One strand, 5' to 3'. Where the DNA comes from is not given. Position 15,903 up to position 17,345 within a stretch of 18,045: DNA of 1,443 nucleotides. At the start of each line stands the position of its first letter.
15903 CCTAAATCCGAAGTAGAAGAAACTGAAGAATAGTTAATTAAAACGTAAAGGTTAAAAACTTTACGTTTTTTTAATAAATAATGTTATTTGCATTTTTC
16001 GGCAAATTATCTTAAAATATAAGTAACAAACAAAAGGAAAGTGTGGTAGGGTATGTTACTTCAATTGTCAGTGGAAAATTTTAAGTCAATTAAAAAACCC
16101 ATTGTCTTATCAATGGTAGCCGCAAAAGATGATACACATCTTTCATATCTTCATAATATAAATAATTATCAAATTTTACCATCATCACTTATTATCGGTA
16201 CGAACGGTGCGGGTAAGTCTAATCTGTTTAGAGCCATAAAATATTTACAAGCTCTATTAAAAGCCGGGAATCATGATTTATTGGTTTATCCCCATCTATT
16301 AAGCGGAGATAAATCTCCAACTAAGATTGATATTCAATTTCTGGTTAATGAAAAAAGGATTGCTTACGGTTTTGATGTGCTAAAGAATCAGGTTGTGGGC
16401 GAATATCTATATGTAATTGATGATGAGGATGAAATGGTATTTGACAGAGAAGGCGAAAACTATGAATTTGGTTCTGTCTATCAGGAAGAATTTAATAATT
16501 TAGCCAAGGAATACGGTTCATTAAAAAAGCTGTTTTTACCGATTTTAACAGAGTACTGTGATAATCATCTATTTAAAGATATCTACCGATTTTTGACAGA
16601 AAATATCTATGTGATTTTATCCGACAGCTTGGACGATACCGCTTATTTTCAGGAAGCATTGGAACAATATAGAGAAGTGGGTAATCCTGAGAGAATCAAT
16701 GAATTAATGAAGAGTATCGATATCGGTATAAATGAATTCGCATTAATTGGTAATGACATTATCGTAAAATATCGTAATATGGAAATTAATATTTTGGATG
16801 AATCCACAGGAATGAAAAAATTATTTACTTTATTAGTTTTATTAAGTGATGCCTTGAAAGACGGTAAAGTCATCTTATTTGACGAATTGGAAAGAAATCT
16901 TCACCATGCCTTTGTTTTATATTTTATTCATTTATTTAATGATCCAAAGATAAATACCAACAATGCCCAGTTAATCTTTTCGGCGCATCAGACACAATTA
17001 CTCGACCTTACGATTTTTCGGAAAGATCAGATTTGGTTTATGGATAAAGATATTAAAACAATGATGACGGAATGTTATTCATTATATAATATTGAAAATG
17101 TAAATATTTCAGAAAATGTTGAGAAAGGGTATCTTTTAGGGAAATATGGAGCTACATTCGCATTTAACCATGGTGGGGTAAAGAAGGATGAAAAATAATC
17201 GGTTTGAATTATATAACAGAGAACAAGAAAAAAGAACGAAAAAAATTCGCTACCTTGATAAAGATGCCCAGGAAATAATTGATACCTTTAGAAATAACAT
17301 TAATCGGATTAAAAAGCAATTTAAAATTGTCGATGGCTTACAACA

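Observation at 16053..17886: Self-contained two-gene module: ABC (AAA_21-type) ATPase plus a HEPN-like alpha-helical protein. This is a candidate phage-defence system whose effector differs from those of the known ATPase-nuclease pairs.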

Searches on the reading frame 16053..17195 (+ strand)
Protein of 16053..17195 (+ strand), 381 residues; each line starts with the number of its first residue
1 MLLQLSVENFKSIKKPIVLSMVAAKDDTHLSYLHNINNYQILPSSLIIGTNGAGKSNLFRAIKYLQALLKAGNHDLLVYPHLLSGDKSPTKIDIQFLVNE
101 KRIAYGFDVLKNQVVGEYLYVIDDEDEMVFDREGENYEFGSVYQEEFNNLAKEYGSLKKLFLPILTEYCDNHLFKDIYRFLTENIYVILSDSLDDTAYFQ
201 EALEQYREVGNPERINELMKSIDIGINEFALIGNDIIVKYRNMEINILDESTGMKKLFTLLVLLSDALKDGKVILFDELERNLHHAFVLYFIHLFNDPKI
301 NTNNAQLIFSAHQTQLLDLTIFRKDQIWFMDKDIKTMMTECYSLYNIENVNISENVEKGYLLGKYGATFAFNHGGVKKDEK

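Call 3: search_protein_families(library=pfam, proteins=[window:16053-17195:+], max_evalue=1)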
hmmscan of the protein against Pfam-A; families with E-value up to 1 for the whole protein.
window:16053-17195:+ (381 aa): 9 families
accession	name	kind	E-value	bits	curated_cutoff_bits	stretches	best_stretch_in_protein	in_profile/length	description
PF13304.12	AAA_21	-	1.2e-22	81.8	27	1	46-318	3-304/304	AAA domain, putative AbiEii toxin, Type IV TA system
PF13175.12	AAA_15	-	4.7e-08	33.5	32.1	2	211-312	261-369/374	AAA ATPase domain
PF02463.25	SMC_N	-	1.5e-07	31.6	40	1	45-65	27-47/220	RecF/RecN/SMC N terminal domain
PF13476.12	AAA_23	-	0.0042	18.2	27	1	43-236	20-142/201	AAA domain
PF13401.12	AAA_22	-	0.0066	17.2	27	0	261-316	72-126/130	AAA domain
PF00005.33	ABC_tran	-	0.0081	17.2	25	1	47-67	16-36/137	ABC transporter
PF13555.12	AAA_29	-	0.0093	16.1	27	1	44-65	22-45/61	P-loop containing region of AAA domain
PF00004.35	AAA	-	0.082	13.8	21.2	0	46-157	2-98/131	ATPase family associated with various cellular activities (AAA)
PF07729.17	FCD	-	0.17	12.8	24.3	1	153-209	47-103/125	FCD domain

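Call 4: search_protein_families(library=padloc, proteins=[window:16053-17195:+], max_evalue=1)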
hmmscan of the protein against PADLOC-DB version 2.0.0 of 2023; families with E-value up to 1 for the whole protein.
window:16053-17195:+ (381 aa): 59 families (the best 25 are shown)
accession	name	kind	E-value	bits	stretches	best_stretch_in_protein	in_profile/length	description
PDLC02335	AbiLi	-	5.2e-74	247.2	1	1-371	49-287/326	AbiLi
PDLC02980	AriA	-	2.3e-25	88.2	1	46-318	3-304/304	-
PDLC04426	PDC-M12A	-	3.2e-15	54.4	1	1-338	1-345/369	-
PDLC04182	HEC-01A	-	2e-11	41.5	2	251-363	287-392/406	-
PDLC04135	mad3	-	4e-11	41.1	1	45-318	25-328/374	mads_3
PDLC02336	AbiLi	-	3.9e-10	37.8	1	46-319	26-295/340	AbiLi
PDLC04180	HEC-01A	-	5.4e-10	37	2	251-335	256-339/382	-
PDLC02979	AriA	-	2.4e-09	35.5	1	1-313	1-369/373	-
PDLC02915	ATPase-Toprim_I-B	-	4.2e-09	33.7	2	41-71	21-51/623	-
PDLC04179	HEC-01A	-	7.1e-09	33.3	2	244-354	334-441/459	-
PDLC04178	HEC-01A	-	8.3e-09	33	2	45-183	31-172/399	-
PDLC00289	PtuA1|PtuA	-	1.1e-08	32.6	1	38-336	25-309/404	AAA ATPase domain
PDLC04177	HEC-01A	-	3e-08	31.1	2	29-69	13-53/393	-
PDLC04175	HEC-01A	-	3.7e-08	30.8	2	43-112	26-98/363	-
PDLC04176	HEC-01A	-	2.2e-07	28.6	1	40-136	21-126/371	-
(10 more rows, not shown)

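Call 5: search_protein_families(library=ncbifam, proteins=[window:16053-17195:+], max_evalue=1)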
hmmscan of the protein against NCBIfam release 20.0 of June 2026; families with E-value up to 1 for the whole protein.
window:16053-17195:+ (381 aa): 10 families
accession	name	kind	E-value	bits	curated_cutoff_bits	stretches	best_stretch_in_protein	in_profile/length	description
NF038234.1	retron_eff_Eco8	equivalog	0.0016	17.2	250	1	42-74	23-55/679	retron Eco8 family effector endonuclease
TIGR00611.2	recf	equivalog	0.0024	17.1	172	1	30-66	6-45/339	DNA replication/repair protein RecF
NF010171.0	PRK13652.1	equivalog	0.018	14.2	476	1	46-75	34-60/277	cobalt transporter ATP-binding subunit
NF011630.0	PRK15056.1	equivalog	0.038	13.2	393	1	47-115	38-101/274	manganese/iron ABC transporter ATP-binding protein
NF010063.0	PRK13541.1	equivalog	0.043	13.7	200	0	39-65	21-49/195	cytochrome c biogenesis protein CcmA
TIGR00618.1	sbcc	subfamily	0.073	10.9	478.5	1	3-64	4-49/1043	exonuclease subunit SbcC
TIGR02673.1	FtsE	equivalog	0.078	12.6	264.85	0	22-64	7-50/214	cell division ATP-binding protein FtsE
NF047739.1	antiphage_MADS3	equivalog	0.091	11.9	420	1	40-73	19-52/427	methylation-associated defense system AAA family ATPase MAD3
NF010068.0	PRK13548.1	equivalog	0.11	11.6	261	1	46-62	35-51/261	heme ABC transporter ATP-binding protein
NF053840.1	MnTportMntADein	equivalog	0.19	11.3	400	1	45-65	30-50/240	manganese ABC transporter ATP-binding protein MntA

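Call 25: find_homologous_proteins(query=window:16053-17195:+)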
Query window:16053-17195:+ (381 aa): 89 proteins with E <= 0.001 among 8000 candidates.
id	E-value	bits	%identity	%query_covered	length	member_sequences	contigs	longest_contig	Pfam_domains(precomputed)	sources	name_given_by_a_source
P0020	3.5e-248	841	100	100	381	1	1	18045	PF13175.13,PF02463.26,PF13304.13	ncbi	-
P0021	6.2e-138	478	58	100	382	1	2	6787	PF02463.26,PF13304.13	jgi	-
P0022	1.7e-135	470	57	99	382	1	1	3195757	PF02463.26,PF13304.13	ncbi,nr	ncbi:ATP-binding protein [Mycoplasmatota bacterium]|nr:ATP-binding protein [Mycoplasmatota bacterium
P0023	2.4e-133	463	57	99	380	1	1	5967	PF02463.26,PF13304.13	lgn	-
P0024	9.0e-132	458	57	100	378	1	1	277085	PF13175.13,PF02463.26,PF13304.13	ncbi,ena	-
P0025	1.4e-123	431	52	100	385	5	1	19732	PF13175.13,PF02463.26,PF13304.13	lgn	-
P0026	5.6e-123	429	52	100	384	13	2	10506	PF13175.13,PF13476.13,PF02463.26,PF13304.13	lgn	-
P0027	8.3e-121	422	54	100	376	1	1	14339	PF02463.26,PF13304.13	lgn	-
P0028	2.6e-118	413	53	99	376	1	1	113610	PF13304.13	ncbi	-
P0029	5.2e-111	389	52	100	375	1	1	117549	PF02463.26,PF13304.13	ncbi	-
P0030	4.6e-101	357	50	98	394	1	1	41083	PF13175.13,PF13476.13,PF02463.26,PF13304.13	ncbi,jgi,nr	ncbi:MAG: putative ATPase [Haloplasmataceae bacterium]|jgi:AAA15 family ATPase/GTPase|nr:putative AT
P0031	6.3e-96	340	53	84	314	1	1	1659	PF13304.13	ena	-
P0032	5.3e-92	327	48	93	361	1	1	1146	PF13175.13,PF02463.26,PF13304.13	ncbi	-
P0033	1.1e-89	319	46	99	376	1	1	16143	PF13175.13,PF02463.26,PF13304.13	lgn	-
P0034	4.0e-87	311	44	100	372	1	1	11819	PF13175.13,PF02463.26,PF13304.13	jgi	jgi:uncharacterized protein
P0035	1.1e-85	306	43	100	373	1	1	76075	PF13175.13,PF02463.26,PF13304.13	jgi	jgi:uncharacterized protein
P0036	4.1e-83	298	41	100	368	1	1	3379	PF13175.13,PF13476.13,PF02463.26,PF13304.13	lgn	-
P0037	1.5e-77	279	42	100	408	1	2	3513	PF00005.34,PF13175.13,PF02463.26,PF13304.13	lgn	-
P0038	2.6e-71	259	38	100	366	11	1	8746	PF13175.13,PF02463.26,PF13304.13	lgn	-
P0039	8.0e-71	257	39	100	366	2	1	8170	PF13175.13,PF02463.26,PF13304.13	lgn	-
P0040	5.0e-66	241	37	96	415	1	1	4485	PF13175.13,PF13304.13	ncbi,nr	ncbi:MAG: hypothetical protein ATN35_01915 [Epulopiscium sp. Nele67-Bin004]|nr:MAG: hypothetical pro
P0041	3.0e-60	222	33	96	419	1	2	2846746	PF13175.13,PF13476.13,PF02463.26,PF13304.13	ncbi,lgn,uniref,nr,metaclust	ncbi:AAA family ATPase [Anoxybacillus flavithermus]|uniref:Predicted ATPase n=1 Tax=Anoxybacillus fl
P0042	3.4e-57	212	31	99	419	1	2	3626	PF13476.13,PF13304.13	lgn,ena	-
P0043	3.4e-47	179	33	96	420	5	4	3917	PF13175.13,PF02463.26,PF13304.13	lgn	-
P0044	3.9e-47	179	34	96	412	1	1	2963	PF13304.13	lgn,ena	-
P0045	1.1e-43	168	31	99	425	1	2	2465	PF13175.13,PF02463.26,PF13304.13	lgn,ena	-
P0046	1.4e-43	167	32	96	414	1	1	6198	PF13304.13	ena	-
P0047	1.7e-38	151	31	96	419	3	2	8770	PF02463.26,PF13304.13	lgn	-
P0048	2.5e-36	144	32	96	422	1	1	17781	PF13175.13,PF02463.26,PF13304.13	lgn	-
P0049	3.3e-36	143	32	96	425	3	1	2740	PF13175.13,PF13304.13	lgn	-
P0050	4.9e-36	143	32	96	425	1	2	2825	PF13304.13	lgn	-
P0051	8.9e-36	142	29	96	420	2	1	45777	PF13175.13,PF13304.13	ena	-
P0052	1.3e-35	141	31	96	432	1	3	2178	PF13175.13,PF13476.13,PF02463.26,PF13304.13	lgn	-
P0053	2.4e-33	134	44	31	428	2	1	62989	PF02463.26,PF13304.13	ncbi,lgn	-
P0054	4.1e-33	133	29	96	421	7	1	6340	PF13175.13,PF02463.26,PF13304.13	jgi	jgi:AAA15 family ATPase/GTPase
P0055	5.6e-33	133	27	96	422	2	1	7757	PF13175.13,PF13476.13,PF02463.26,PF13304.13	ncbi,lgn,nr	ncbi:MAG: ATP-binding protein [Candidatus Electrothrix sp. AR4]|nr:ATP-binding protein [Candidatus E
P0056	9.8e-33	132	27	96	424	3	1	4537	PF13175.13,PF13304.13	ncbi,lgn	-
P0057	1.2e-31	128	28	96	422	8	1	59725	PF13175.13,PF13476.13,PF13401.13,PF02463.26,PF13304.13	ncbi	ncbi:ATPase AAA-type core domain-containing protein [Candidatus Electrothrix aarhusensis]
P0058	2.0e-31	127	28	96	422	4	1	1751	PF13175.13,PF13476.13,PF02463.26,PF13304.13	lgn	-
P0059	4.8e-31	126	28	96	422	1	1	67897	PF13175.13,PF02463.26,PF13304.13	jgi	jgi:AAA15 family ATPase/GTPase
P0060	1.6e-30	125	29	96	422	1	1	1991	PF13175.13,PF00004.36,PF02463.26,PF13304.13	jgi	jgi:AAA15 family ATPase/GTPase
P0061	6.9e-30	122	29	96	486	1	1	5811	PF13175.13,PF13476.13,PF02463.26,PF13304.13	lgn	-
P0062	1.6e-29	121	28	96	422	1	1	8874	PF13175.13,PF13476.13,PF02463.26,PF13304.13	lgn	-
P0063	3.2e-29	120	29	97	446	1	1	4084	PF13175.13,PF02463.26,PF13304.13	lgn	-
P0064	2.2e-28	117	26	96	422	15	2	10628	PF13175.13,PF00004.36,PF02463.26,PF13304.13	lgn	-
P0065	2.7e-28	117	28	96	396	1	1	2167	PF13175.13,PF13476.13,PF02463.26,PF13304.13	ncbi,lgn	-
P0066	3.0e-28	117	42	31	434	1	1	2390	PF02463.26,PF13304.13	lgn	-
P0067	4.2e-28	117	28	96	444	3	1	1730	PF13304.13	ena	-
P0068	7.2e-28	116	30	37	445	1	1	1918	PF13175.13,PF02463.26,PF13304.13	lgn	-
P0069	8.5e-28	116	28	96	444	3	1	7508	PF13304.13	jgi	jgi:AAA15 family ATPase/GTPase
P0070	5.5e-27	113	25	100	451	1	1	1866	PF13175.13,PF13304.13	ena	-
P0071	1.2e-26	112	40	33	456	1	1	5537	PF13175.13,PF13476.13,PF02463.26,PF13304.13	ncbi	-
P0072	1.5e-26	111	25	96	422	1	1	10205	PF13175.13,PF02463.26,PF13304.13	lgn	-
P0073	3.2e-26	110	32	36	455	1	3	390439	PF13175.13,PF02463.26,PF13304.13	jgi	jgi:AAA15 family ATPase/GTPase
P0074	1.1e-25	109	38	33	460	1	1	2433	PF13175.13,PF02463.26,PF13304.13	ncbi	-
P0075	1.1e-25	109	28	96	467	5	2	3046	PF13175.13,PF13476.13,PF02463.26,PF13304.13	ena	-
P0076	1.2e-25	108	32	32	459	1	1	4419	PF13175.13,PF13476.13,PF02463.26,PF13304.13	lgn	-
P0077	3.7e-25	107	26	96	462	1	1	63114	PF13175.13,PF13304.13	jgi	jgi:AAA15 family ATPase/GTPase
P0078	7.8e-25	106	24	97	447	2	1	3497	PF13304.13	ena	-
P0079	1.4e-24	105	26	97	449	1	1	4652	PF13175.13,PF13304.13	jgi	jgi:hypothetical protein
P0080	5.0e-24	103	31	35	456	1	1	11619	PF13175.13,PF02463.26,PF13304.13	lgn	-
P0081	8.7e-24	102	30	35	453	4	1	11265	PF13175.13,PF02463.26,PF13304.13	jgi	jgi:AAA15 family ATPase/GTPase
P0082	9.3e-24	102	27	96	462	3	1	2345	PF13175.13,PF13304.13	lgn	-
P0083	2.6e-23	101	25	96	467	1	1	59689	PF13175.13,PF02463.26,PF13304.13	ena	-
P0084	2.7e-23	101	26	96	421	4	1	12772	PF13175.13,PF02463.26,PF13304.13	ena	-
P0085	3.7e-23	100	26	96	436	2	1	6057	PF13175.13,PF13304.13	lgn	-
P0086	5.2e-23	100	26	96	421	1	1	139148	PF13175.13,PF13476.13,PF02463.26,PF13304.13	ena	-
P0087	2.0e-22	98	27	96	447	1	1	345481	PF02463.26,PF13304.13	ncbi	ncbi:MAG: ATP-binding protein [Hyphomicrobiales bacterium]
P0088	5.9e-22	96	39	31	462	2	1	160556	PF13304.13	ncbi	-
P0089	5.9e-22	96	27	96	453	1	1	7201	PF13175.13,PF13304.13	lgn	-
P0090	6.5e-22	96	30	33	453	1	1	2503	PF13175.13,PF02463.26,PF13304.13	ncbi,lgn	-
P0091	2.2e-21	94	25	96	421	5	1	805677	PF13175.13,PF02463.26,PF13304.13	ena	-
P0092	1.2e-20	92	27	96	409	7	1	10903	PF13175.13,PF13304.13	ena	-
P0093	2.6e-20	91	24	96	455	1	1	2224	PF13175.13,PF02463.26,PF13304.13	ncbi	-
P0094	3.0e-20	91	24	96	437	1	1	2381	PF13175.13,PF13304.13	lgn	-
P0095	1.0e-19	89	25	96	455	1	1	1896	PF13304.13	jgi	jgi:AAA15 family ATPase/GTPase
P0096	4.0e-19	87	25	88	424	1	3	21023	PF13175.13,PF13304.13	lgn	-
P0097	2.5e-18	84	24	96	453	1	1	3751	PF13175.13,PF13304.13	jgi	jgi:AAA15 family ATPase/GTPase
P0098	5.4e-18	83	24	84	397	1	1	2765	PF13175.13,PF13476.13,PF02463.26,PF13304.13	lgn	-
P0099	5.1e-17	80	23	96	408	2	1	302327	PF13175.13,PF02463.26,PF13304.13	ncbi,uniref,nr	ncbi:putative abortive infection protein [Buttiauxella ferragutiae ATCC 51602]|uniref:Abortive infec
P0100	1.7e-16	78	26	96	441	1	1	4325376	PF13175.13,PF13304.13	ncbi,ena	-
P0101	1.2e-14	72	27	96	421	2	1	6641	PF13175.13,PF13476.13,PF02463.26,PF13304.13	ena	-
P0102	9.8e-14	69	22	96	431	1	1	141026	PF13476.13,PF02463.26,PF13304.13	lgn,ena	-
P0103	6.8e-12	63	26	96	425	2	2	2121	PF13175.13,PF13476.13,PF13304.13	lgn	-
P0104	2.8e-11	61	25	96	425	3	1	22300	PF13175.13,PF13476.13,PF02463.26,PF13304.13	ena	-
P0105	3.1e-11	61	26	85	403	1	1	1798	PF13175.13,PF13304.13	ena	-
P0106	6.7e-9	53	25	78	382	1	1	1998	PF13175.13,PF13304.13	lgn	-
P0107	4.4e-8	51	26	96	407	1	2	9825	PF13175.13,PF02463.26,PF13304.13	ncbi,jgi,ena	jgi:AAA15 family ATPase/GTPase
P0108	4.8e-7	47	26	78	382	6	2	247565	PF13175.13,PF13304.13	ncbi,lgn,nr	ncbi:TPA: ATP-binding protein [Vibrio vulnificus]|nr:ATP-binding protein [Vibrio vulnificus]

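Call 26: find_encoding_contigs(protein=P0035, flank=6000, max_places=1)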
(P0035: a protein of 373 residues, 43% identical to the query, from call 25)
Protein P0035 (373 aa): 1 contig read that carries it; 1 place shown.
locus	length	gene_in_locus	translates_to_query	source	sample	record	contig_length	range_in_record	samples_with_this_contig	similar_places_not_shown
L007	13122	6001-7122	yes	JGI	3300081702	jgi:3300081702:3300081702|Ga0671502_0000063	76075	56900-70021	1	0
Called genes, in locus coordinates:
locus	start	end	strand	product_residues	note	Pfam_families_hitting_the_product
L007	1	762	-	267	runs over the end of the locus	PF00702:Hydrolase (faint), PF08282:Hydrolase_3, PF12710:HAD (faint), PF05116:S6PP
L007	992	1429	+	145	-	PF00210:Ferritin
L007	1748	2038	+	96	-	PF02604:PhdYeFM_antitox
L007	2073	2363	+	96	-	-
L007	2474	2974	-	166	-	PF00578:AhpC-TSA, PF08534:Redoxin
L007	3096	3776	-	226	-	-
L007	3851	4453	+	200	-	-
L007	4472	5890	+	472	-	PF01145:Band_7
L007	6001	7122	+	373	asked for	PF02463:SMC_N (faint), PF13304:AAA_21, PF13175:AAA_15 (weak), PF13304:AAA_21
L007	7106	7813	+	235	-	PF18735:HEPN_RiboL-PSP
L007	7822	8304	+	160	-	PF02870:Methyltransf_1N, PF01035:DNA_binding_1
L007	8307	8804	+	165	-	PF13302:Acetyltransf_3 (weak), PF13673:Acetyltransf_10 (weak), PF00583:Acetyltransf_1, PF13508:Acetyltransf_7, PF08445:FR47 (weak)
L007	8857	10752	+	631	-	PF01636:APH, PF00583:Acetyltransf_1, PF13673:Acetyltransf_10, PF13508:Acetyltransf_7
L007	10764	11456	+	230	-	PF01048:PNP_UDP_1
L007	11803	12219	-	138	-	PF13279:4HBT_2, PF03061:4HBT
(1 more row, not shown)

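Call 27: find_encoding_contigs(protein=P0041, flank=6000, max_places=1)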
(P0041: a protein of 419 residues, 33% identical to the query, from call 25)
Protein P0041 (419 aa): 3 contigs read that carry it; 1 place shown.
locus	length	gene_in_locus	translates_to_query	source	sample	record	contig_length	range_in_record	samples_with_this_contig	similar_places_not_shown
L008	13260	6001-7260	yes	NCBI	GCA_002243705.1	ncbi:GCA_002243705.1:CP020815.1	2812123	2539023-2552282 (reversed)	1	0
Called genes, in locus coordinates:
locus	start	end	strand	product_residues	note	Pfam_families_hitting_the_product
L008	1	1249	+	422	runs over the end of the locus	PF01547:SBP_bac_1, PF13416:SBP_bac_8, PF13343:SBP_bac_6 (faint)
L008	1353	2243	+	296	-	PF00528:BPD_transp_1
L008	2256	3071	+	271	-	PF00528:BPD_transp_1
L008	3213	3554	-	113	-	PF13045:DUF3905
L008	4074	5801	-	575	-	PF02310:B12-binding, PF04055:Radical_SAM, PF13311:DUF4080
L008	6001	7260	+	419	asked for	PF02463:SMC_N (faint), PF13476:AAA_23 (weak), PF13304:AAA_21, PF13175:AAA_15 (weak)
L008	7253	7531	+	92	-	-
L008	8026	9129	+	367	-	PF12323:HTH_OrfB_IS605, PF01385:OrfB_IS605, PF07282:Cas12f1-like_TNB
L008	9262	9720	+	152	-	PF18735:HEPN_RiboL-PSP (weak)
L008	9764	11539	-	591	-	PF02652:Lactate_perm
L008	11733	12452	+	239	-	PF00392:GntR, PF07729:FCD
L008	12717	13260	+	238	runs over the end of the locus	PF02754:CCG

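Call 28: find_encoding_contigs(protein=P0057, flank=6000, max_places=1)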
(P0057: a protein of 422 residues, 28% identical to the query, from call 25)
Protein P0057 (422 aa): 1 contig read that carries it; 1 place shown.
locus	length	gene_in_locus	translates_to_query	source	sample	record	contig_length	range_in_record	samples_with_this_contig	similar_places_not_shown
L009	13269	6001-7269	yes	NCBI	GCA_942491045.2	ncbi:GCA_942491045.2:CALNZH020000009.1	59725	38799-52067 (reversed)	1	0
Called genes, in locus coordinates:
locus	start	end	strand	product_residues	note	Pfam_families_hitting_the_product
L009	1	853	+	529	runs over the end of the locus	PF00682:HMGL-like, PF22617:HCS_D2, PF08502:LeuA_dimer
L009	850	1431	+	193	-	PF00578:AhpC-TSA, PF08534:Redoxin, PF00085:Thioredoxin (faint), PF13905:Thioredoxin_8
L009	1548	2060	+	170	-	PF11798:IMS_HHH (faint), PF14716:HHH_8 (faint), PF00633:HHH (weak), PF12836:HHH_3, PF14520:HHH_5 (faint), PF21176:RecR_HhH (faint)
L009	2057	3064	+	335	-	PF01745:IPT (weak), PF13671:AAA_33 (faint), PF01715:IPPT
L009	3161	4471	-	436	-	PF00155:Aminotran_1_2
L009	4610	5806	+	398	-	PF01966:HD, PF13286:HD_assoc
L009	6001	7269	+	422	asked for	PF13175:AAA_15 (faint), PF02463:SMC_N (faint), PF13304:AAA_21, PF13401:AAA_22 (faint), PF13476:AAA_23, PF13304:AAA_21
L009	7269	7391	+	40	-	-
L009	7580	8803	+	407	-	PF00291:PALP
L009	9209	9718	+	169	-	-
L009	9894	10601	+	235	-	PF13500:AAA_26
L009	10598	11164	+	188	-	PF02660:G3P_acyltransf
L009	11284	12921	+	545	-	PF13444:Acetyltransf_5 (faint), PF21926:FeeM, PF00266:Aminotran_5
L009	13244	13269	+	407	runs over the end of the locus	PF00291:PALP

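Call 29: find_encoding_contigs(protein=P0099, flank=6000, max_places=1)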
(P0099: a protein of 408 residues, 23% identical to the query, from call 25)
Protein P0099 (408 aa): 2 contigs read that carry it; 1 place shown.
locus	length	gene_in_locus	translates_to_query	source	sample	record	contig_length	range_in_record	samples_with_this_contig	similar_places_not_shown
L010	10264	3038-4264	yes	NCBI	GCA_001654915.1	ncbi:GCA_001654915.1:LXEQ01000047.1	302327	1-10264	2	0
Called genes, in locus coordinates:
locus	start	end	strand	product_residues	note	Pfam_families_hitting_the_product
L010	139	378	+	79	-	PF13438:DUF4113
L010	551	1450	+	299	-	PF04607:RelA_SpoT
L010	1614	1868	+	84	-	-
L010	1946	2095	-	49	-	-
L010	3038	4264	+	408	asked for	PF13175:AAA_15, PF02463:SMC_N, PF13304:AAA_21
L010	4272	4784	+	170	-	-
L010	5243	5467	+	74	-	PF00132:Hexapep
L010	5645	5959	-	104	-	PF04972:BON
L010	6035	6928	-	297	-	PF00497:SBP_bac_3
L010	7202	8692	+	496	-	PF00916:Sulfate_transp, PF16983:MFS_MOT1 (weak), PF01740:STAS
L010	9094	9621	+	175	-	PF13302:Acetyltransf_3, PF00583:Acetyltransf_1 (weak)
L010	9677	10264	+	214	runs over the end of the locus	PF00149:Metallophos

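Call 40: search_protein_families(library=pfam, proteins=[L010:4272-4781:+], max_evalue=0.01)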
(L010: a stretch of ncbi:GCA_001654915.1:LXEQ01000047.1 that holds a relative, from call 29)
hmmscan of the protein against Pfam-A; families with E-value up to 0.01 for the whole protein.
L010:4272-4781:+ (170 aa): 1 family
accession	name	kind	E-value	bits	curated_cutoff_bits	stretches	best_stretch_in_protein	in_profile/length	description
PF13707.11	RloB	-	3.9e-07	30.9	31.5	1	17-145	4-145/195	RloB-like protein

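Call 47: search_solved_structures(query=window:16053-17195:+, max_evalue=0.01)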
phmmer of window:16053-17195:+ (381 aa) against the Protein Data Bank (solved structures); distinct sequences matched with E-value up to 0.01: 1.
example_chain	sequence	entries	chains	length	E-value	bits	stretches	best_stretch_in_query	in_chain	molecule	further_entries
6p74_A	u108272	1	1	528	0.00068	22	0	217-339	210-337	Putative ATP-dependent endonuclease of the OLD family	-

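Call 57: find_encoding_contigs(protein=P0040, flank=4000, max_places=1)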
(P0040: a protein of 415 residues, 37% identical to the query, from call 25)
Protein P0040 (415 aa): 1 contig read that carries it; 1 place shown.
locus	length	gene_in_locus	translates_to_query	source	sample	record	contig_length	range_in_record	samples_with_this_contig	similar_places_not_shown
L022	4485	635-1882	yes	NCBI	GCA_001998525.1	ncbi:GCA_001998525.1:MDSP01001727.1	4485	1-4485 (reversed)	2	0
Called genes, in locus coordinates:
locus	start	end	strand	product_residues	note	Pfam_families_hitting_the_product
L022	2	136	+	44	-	?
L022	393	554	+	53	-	-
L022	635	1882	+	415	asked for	PF13175:AAA_15 (weak), PF13304:AAA_21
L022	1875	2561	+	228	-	PF18735:HEPN_RiboL-PSP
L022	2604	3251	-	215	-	PF22557:DuOB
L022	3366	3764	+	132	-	PF05168:HEPN (weak)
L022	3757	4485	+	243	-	?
